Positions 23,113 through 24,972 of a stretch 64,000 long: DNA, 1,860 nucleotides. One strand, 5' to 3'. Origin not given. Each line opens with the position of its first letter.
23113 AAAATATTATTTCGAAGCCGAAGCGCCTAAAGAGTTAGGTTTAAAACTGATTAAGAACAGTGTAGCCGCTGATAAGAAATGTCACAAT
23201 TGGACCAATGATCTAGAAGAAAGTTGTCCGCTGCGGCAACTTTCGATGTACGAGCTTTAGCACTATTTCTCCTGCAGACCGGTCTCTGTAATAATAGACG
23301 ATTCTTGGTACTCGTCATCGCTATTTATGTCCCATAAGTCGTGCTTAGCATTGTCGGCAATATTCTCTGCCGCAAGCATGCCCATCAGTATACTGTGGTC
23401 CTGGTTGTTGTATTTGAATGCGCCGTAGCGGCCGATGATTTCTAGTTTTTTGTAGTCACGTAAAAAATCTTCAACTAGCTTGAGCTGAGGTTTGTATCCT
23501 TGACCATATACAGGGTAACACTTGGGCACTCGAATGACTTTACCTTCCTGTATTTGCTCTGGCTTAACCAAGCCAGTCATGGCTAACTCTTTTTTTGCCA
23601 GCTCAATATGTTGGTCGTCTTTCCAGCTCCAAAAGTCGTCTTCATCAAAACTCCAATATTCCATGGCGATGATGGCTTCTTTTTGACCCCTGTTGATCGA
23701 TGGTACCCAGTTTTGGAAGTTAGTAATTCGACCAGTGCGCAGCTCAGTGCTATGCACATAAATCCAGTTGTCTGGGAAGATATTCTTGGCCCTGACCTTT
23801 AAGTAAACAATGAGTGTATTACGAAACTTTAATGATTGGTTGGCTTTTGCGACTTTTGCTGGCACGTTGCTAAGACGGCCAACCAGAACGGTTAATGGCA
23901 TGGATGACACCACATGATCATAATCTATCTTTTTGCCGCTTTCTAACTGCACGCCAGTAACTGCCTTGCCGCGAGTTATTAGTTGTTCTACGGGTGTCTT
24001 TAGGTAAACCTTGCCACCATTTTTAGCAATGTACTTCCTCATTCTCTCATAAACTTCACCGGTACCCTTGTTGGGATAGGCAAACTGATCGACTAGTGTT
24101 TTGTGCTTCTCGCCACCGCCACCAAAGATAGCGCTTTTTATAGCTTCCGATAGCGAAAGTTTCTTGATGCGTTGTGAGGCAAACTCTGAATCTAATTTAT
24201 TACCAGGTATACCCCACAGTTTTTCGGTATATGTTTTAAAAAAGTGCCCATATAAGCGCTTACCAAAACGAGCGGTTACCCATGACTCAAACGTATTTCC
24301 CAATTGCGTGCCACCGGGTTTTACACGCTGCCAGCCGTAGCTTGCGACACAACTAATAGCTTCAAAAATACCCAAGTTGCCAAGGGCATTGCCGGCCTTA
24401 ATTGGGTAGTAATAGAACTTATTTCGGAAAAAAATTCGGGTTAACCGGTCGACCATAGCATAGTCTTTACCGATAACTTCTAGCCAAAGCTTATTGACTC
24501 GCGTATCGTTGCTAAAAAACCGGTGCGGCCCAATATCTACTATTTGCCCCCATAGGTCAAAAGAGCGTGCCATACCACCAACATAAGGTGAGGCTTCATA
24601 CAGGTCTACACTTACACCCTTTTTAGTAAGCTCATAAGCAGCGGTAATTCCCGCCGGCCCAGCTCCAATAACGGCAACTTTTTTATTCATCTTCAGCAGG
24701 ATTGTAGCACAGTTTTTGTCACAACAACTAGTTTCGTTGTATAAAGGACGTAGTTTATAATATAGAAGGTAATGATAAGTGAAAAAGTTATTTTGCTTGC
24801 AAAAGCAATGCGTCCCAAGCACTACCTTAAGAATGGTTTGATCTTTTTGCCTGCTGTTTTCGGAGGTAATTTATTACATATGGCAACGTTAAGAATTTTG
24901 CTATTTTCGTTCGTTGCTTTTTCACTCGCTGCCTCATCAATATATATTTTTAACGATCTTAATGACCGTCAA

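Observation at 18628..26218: Arabinogalactan-style lipid-linked pentofuranose pathway (prs, two GT-C enzymes, Glf-like flavoenzyme, DPPR-synthase-like UbiA, HAD phosphatase)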

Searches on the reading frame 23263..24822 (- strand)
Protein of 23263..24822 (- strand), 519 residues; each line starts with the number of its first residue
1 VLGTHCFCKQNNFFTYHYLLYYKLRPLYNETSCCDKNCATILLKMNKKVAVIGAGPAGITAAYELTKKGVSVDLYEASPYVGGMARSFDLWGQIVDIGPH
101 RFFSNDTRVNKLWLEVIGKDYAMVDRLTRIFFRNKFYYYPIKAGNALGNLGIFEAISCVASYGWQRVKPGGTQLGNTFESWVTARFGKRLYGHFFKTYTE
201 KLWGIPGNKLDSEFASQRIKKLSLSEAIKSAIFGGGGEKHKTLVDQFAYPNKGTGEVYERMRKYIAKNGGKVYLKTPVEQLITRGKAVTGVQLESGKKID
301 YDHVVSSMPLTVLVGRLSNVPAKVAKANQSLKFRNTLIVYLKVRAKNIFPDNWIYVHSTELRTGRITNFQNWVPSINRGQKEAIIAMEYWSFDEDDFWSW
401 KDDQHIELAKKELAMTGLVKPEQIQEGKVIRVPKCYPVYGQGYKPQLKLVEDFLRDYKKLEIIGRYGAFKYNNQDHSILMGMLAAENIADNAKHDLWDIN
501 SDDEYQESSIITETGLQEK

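Call 3: search_protein_families(library=pfam, proteins=[window:23263-24822:-], max_evalue=0.01)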
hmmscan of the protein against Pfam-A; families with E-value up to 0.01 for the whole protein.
window:23263-24822:- (519 aa): 14 families
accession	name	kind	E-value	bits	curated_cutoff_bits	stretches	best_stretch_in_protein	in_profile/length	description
PF01593.30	Amino_oxidase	-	4.5e-24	86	19.8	2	57-111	2-56/443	Flavin containing amine oxidoreductase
PF13450.12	NAD_binding_8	-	7e-16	58.7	21.9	1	51-113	1-65/68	NAD(P)-binding Rossmann-like domain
PF01266.30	DAO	-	2.8e-11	44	27.9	1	48-88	1-40/353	FAD dependent oxidoreductase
PF07992.20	Pyr_redox_2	-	4.6e-10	39.8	26.1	1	47-77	1-31/291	Pyridine nucleotide-disulphide oxidoreductase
PF01946.23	Thi4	-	1.4e-07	31.5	26.2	1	45-84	16-56/235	Thi4 family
PF12831.13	FAD_oxidored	-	1.5e-07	31.5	27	1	49-85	2-38/416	FAD dependent oxidoreductase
PF03486.20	HI0933_like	-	2e-07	31.2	50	1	48-82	2-36/244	HI0933-like protein Rossmann domain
PF00890.30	FAD_binding_2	-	2.9e-07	30.5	20.4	1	49-83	2-36/414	FAD binding domain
PF00070.33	Pyr_redox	-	7.4e-06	26.8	22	0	48-82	1-35/82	Pyridine nucleotide-disulphide oxidoreductase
PF01134.28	GIDA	-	2.4e-05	24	22.1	1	48-76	1-29/391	Glucose inhibited division protein A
PF01494.25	FAD_binding_3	-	0.00032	20.5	22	1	48-74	3-29/349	FAD binding domain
PF05834.18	Lycopene_cycl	-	0.00042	19.9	23.4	0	49-81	2-36/380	Lycopene cyclase protein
PF13738.12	Pyr_redox_3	-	0.00075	19.3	30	1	51-71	2-22/305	Pyridine nucleotide-disulphide oxidoreductase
PF13454.12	NAD_binding_9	-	0.0021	18.5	21.8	0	50-86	1-42/155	FAD-NAD(P)-binding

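Call 4: search_protein_families(library=ncbifam, proteins=[window:23263-24822:-], max_evalue=0.01)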
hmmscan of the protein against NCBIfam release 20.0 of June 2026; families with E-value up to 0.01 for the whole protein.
window:23263-24822:- (519 aa): 88 families (the best 25 are shown)
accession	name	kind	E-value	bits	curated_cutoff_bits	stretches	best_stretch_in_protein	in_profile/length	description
NF005548.0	PRK07208.1-4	equivalog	1.3e-166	555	389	1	46-510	3-472/488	hypothetical protein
NF005545.0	PRK07208.1-1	equivalog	7.5e-135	450.1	451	1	46-510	7-484/504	hypothetical protein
NF005546.0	PRK07208.1-2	equivalog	1.9e-107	360.1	418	2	125-508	115-524/527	hypothetical protein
NF005547.0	PRK07208.1-3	equivalog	1.6e-94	317.3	380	1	46-512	4-464/465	hypothetical protein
NF005549.0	PRK07208.1-5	equivalog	1.1e-65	222.2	587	2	125-508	116-533/534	hypothetical protein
NF005560.0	PRK07233.1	equivalog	7.3e-39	133.8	252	2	179-455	136-397/435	hypothetical protein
TIGR03467.1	HpnE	equivalog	6.8e-21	75.1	283.05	2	49-120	1-73/430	hydroxysqualene dehydroxylase HpnE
NF008841.0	PRK11883.1-1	equivalog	1e-18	67.6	517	2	46-116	3-76/453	protoporphyrinogen oxidase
TIGR02734.1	crtI_fam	subfamily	1.2e-15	57.2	238.1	2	49-113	1-64/504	phytoene desaturase family protein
NF045637.1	carotdesatCrtDProt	equivalog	6.7e-14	51.3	580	2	49-100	1-52/485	1-hydroxycarotenoid 3,4-desaturase CrtD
TIGR02732.1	zeta_caro_desat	equivalog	1.9e-12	46.9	622.15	1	48-131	1-85/474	9,9'-di-cis-zeta-carotene desaturase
TIGR00562.1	proto_IX_ox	equivalog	3e-12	45.9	97.85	2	46-110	2-68/470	protoporphyrinogen oxidase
NF009410.0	PRK12771.1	subfamily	1.2e-11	43.9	516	1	46-86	138-178/566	NAD(P)-binding protein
NF008845.0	PRK11883.1-5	equivalog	1.2e-11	43.6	560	1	44-144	2-108/468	protoporphyrinogen oxidase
NF058655.1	CrtID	equivalog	6.1e-11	41.8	640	1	49-106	1-58/478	bifunctional phytoene desaturase/3,4-desaturase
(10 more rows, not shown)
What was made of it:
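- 23263..24690 (-): UDP-galactopyranose-mutase-type flavoenzyme (eukaryote-type UGM homologue, NCBIfam PRK07208.1-4). NF005548 at 555 bits, above its cut-off of 389 (call 4).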

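Call 10: search_solved_structures(query=window:23263-24822:-, max_evalue=0.01, show_alignments=1)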
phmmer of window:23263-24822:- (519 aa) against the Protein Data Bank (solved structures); distinct sequences matched with E-value up to 0.01: 102 (the best 60 are shown).
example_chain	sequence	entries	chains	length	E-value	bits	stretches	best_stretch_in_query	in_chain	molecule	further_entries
4dsg_A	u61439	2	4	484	7.5e-20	74.1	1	45-492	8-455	UDP-galactopyranose mutase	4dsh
4u8l_A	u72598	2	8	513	6.2e-19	71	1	48-492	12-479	UDP-galactopyranose mutase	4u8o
4u8k_A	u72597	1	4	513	7.9e-19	70.7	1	48-492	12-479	UDP-galactopyranose mutase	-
3ute_A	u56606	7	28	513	1e-18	70.3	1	48-492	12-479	UDP-galactopyranose mutase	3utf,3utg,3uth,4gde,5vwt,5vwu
3uka_A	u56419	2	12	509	2.2e-18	69.2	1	48-492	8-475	UDP-galactopyranose mutase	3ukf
3ukl_A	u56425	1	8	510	2.3e-18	69.2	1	48-492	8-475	UDP-galactopyranose mutase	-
3ukh_A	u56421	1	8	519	2.4e-18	69.1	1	48-492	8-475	UDP-galactopyranose mutase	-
4u8j_A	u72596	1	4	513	2.6e-18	69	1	48-492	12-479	UDP-galactopyranose mutase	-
3ukq_A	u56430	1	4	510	5.6e-18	67.9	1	48-492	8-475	UDP-galactopyranose mutase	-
3ukk_A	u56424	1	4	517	6.3e-18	67.7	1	48-492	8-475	UDP-galactopyranose mutase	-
3ukp_A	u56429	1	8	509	1.3e-17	66.7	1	48-492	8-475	UDP-galactopyranose mutase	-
4u8i_A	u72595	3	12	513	1.3e-17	66.7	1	48-492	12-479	UDP-galactopyranose mutase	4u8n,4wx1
4u8m_A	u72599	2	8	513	1.6e-17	66.4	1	48-492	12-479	UDP-galactopyranose mutase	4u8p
5hhf_A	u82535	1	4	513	2.6e-17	65.7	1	48-492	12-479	UDP-galactopyranose mutase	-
3gf4_A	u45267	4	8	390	1.9e-08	36.4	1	46-213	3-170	UDP-galactopyranose mutase | Probable UDP-galactopyranose mutase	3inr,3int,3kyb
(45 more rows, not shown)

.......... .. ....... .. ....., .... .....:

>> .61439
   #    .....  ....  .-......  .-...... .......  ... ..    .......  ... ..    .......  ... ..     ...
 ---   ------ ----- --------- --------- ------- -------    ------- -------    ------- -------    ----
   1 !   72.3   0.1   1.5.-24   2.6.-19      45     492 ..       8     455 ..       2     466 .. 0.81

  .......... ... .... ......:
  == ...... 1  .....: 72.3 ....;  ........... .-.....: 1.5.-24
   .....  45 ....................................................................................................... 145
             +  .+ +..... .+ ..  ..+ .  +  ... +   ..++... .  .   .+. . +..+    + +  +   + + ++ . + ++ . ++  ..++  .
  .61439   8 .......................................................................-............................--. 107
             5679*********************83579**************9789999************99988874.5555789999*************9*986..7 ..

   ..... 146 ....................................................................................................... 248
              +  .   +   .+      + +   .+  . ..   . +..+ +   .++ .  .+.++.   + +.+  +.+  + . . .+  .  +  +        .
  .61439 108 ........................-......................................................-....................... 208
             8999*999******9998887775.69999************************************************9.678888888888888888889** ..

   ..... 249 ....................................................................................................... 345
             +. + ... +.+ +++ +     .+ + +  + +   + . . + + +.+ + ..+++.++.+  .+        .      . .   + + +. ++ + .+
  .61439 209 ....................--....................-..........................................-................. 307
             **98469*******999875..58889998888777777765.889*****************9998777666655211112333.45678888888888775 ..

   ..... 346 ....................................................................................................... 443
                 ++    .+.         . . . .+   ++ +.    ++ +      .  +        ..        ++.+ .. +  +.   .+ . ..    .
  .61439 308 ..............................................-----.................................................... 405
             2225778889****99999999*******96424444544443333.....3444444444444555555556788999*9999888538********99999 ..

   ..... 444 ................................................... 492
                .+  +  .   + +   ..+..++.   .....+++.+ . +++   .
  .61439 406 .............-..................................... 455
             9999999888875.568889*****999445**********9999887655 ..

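Call 58: find_related_loci(query=window:23263-24690:-, collection=metagenome_contigs, flank=10000)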
Query window:23263-24690:- (475 aa) in metagenome_contigs; peptide patterns used: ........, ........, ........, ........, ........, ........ (x = any residue, [..] = any of these).
600 stretches matched a pattern (row limit reached: there are more); 470 encode a relative of the query (tblastn E <= 1e-3); the best 80 are kept; 80 distinct loci.
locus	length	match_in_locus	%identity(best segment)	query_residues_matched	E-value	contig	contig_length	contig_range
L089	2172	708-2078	75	19-475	0e+0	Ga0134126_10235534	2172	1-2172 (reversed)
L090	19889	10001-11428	71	1-475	0e+0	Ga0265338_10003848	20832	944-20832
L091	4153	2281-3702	70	2-475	0e+0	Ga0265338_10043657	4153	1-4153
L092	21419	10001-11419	72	3-475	0e+0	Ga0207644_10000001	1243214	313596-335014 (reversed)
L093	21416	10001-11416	68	1-472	0e+0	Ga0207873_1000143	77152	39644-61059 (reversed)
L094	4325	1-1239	71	64-475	0e+0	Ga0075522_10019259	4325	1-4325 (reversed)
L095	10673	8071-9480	62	4-475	0e+0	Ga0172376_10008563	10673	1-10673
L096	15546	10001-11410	62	4-475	0e+0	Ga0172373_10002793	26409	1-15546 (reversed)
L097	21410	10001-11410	61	4-475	0e+0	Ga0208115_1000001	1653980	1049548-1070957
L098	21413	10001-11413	63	3-474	0e+0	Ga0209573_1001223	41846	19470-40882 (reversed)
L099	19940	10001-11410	61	4-475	0e+0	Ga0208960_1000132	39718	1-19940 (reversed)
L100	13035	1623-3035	61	4-475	0e+0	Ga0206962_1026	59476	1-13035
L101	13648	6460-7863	61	3-472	0e+0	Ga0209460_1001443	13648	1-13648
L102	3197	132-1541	60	4-475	0e+0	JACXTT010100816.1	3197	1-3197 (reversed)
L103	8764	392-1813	60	1-475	0e+0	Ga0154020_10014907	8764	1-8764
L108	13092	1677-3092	60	3-475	0e+0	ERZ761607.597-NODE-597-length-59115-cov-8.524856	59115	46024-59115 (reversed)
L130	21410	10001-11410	58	4-472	0e+0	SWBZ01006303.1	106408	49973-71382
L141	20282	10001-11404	57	4-472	0e+0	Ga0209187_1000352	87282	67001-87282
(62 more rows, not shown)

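Call 61: search_protein_families(library=pfam, proteins=[L130:11502-12890:+, L090:9556-9975:+, L108:3150-4745:+, L130:8608-9813:-, L130:12915-13484:+, L141:12126-13130:+, L095:7459-8025:+, L098:11421-12893:+, L100:161-1426:+, L090:11449-13005:+], max_evalue=0.01)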
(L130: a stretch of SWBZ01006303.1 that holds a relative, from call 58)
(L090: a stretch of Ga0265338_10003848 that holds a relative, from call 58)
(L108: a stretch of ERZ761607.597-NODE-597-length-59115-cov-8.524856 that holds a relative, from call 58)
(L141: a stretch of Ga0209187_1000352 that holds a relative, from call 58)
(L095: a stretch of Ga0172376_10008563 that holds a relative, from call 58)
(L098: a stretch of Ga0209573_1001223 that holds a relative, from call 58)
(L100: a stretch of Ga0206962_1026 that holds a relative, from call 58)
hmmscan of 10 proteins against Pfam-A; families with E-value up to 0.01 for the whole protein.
L130:11502-12890:+ (462 aa): 1 family
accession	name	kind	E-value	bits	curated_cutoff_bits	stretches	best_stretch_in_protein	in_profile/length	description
PF13231.12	PMT_2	-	5.7e-11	43.3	26.1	1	59-221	2-160/160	Dolichyl-phosphate-mannose-protein mannosyltransferase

L090:9556-9975:+ (139 aa): 1 family
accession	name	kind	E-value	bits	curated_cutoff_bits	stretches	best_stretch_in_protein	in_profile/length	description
PF04138.20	GtrA_DPMS_TM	-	3.1e-22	79.4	26.1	1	26-137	3-115/117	GtrA/DPMS, transmembrane domain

L108:3150-4745:+ (531 aa): 0 families

L130:8608-9813:- (401 aa): 1 family
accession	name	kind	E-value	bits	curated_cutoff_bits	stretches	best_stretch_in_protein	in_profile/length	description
PF09594.16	GT87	-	2.1e-05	24.9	25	1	85-313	5-215/237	Glycosyltransferase family 87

L130:12915-13484:+ (189 aa): 0 families

L141:12126-13130:+ (334 aa): 8 families
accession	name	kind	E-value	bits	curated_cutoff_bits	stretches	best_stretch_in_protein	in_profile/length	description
PF00483.29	NTP_transferase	-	2.7e-31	109.5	21.2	1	4-236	3-242/245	Nucleotidyl transferase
PF25084.1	LbH_EIF2B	-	1.7e-10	41.3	54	1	241-306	26-91/105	EIF2B subunit epsilon LbH domain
PF12804.13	NTP_transf_3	-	2.2e-06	28.4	27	1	4-114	2-98/160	MobA-like NTP transferase domain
PF24894.1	Hexapep_GlmU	-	3.9e-05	24.2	23.3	1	249-310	13-74/104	GlmU-like, C-terminal hexapeptide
PF07959.18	Fucose_pyrophosphorylase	-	0.0002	20.9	34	1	243-302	281-335/418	Fucose pyrophosphorylase domain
PF00132.30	Hexapep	-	0.00037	20.5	27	1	261-288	2-30/36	Bacterial transferase hexapeptide (six repeats)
PF25247.1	LbH_GLGC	-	0.0015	18.9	27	0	250-292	11-52/135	GLGC left-handed parallel beta-helix domain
PF01128.25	IspD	-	0.0033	17.6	27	1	2-64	2-59/221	2-C-methyl-D-erythritol 4-phosphate cytidylyltransferase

L095:7459-8025:+ (188 aa): 0 families

L098:11421-12893:+ (490 aa): 0 families

L100:161-1426:+ (421 aa): 1 family
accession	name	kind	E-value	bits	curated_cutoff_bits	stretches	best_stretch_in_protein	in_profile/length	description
PF01098.24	FTSW_RODA_SPOVE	-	4.4e-76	256.6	26.4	2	191-415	136-353/356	Cell cycle protein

L090:11449-13005:+ (518 aa): 0 families

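Call 76: list_cluster_members(proteins=[P0001, P0121, P0204, window:23263-24690:-, window:25649-26218:+])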
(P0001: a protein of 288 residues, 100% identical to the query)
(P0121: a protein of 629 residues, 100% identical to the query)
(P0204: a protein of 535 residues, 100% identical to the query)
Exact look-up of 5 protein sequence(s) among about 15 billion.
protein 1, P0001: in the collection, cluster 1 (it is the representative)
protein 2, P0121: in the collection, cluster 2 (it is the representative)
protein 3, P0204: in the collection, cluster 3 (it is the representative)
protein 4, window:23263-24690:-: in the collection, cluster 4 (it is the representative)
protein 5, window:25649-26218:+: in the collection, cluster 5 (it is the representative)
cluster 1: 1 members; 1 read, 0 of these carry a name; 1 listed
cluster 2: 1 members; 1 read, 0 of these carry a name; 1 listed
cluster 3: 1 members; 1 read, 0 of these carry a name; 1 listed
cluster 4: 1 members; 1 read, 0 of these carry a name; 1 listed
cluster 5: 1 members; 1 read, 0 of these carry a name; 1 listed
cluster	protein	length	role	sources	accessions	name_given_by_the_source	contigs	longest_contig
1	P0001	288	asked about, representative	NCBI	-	-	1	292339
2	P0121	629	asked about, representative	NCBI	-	-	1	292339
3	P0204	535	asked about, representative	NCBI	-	-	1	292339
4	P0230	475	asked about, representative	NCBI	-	-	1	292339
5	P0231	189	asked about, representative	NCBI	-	-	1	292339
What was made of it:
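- Checked: The real start is probably M45 (24690), giving 475 aa, again the same length as the NCBI-sourced protein in the collection (call 76).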
